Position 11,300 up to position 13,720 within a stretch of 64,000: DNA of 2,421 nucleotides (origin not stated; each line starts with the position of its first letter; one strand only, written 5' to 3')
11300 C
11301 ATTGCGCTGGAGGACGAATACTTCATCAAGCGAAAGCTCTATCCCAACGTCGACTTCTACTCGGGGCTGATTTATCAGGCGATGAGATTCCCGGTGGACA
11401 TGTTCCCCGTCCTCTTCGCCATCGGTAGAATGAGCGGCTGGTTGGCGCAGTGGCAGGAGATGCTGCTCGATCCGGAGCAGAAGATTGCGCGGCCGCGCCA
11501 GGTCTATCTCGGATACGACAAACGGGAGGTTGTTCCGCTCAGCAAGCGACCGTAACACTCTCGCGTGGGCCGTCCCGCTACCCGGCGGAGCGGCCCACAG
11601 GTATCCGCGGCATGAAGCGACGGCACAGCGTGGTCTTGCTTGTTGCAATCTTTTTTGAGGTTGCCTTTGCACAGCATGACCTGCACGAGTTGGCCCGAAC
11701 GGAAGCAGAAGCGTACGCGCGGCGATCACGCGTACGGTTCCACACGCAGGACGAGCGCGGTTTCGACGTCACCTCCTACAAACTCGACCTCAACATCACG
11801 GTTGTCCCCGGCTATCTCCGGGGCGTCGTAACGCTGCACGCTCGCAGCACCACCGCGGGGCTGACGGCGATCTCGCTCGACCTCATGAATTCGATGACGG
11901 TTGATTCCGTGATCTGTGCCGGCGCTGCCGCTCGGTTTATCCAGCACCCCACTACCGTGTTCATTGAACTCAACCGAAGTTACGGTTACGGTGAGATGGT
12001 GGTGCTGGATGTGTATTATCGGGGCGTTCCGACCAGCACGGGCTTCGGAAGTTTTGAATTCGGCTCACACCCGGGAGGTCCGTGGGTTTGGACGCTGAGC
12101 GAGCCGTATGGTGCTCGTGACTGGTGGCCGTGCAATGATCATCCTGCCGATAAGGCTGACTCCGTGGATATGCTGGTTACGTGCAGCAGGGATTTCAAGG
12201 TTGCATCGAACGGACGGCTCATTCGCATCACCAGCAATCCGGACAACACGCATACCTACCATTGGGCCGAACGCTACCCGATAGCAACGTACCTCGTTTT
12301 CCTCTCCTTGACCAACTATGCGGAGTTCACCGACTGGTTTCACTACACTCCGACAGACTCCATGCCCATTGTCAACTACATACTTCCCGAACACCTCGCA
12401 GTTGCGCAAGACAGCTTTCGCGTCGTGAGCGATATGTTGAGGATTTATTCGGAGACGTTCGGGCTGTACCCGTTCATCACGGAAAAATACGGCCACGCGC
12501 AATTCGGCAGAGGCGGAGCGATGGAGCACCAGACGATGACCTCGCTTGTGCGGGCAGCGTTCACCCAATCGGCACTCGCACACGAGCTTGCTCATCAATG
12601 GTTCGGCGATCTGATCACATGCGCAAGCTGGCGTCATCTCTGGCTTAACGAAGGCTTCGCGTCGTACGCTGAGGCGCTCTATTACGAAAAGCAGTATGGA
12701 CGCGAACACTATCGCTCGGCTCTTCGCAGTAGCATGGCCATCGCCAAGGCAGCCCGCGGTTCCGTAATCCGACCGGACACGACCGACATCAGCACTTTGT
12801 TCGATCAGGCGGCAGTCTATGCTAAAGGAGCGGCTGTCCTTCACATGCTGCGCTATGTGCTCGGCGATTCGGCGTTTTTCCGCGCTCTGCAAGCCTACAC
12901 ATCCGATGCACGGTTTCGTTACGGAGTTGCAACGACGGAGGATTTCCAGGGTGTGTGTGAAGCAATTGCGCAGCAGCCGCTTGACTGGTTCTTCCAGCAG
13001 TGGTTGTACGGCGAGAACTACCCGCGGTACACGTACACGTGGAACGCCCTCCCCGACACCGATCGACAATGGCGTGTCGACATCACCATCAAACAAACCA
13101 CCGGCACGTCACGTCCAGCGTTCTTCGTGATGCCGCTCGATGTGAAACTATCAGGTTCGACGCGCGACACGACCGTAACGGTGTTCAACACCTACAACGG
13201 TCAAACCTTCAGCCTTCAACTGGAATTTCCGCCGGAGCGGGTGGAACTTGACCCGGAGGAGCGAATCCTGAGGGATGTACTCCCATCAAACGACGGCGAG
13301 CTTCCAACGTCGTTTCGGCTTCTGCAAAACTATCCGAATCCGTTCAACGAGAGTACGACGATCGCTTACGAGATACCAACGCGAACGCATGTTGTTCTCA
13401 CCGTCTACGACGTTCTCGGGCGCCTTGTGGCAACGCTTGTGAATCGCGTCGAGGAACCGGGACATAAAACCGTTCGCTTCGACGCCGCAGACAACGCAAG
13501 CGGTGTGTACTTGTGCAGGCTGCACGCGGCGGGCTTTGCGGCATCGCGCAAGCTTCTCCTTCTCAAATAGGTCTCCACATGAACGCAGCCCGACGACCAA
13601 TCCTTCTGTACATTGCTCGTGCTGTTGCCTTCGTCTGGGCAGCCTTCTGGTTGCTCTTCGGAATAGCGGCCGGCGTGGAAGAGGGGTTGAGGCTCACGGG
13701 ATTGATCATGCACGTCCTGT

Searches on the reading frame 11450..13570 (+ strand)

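Call 57: search_protein_families(library=pfam, proteins=[window:11450-13570:+], max_evalue=0.00001)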
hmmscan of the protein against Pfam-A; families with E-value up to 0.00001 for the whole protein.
window:11450-13570:+ (706 aa): 3 families
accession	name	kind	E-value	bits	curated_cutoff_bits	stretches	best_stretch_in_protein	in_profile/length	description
PF01433.26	Peptidase_M1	-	2e-34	119.5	27.7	1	371-518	66-218/218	Peptidase family M1 domain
PF17900.6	Peptidase_M1_N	-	8.7e-13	49.2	25.8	1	109-282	4-186/186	Peptidase M1 N-terminal domain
PF18962.6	Por_Secre_tail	-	3.3e-08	34.2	27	1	628-702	2-73/75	Secretion system C-terminal sorting domain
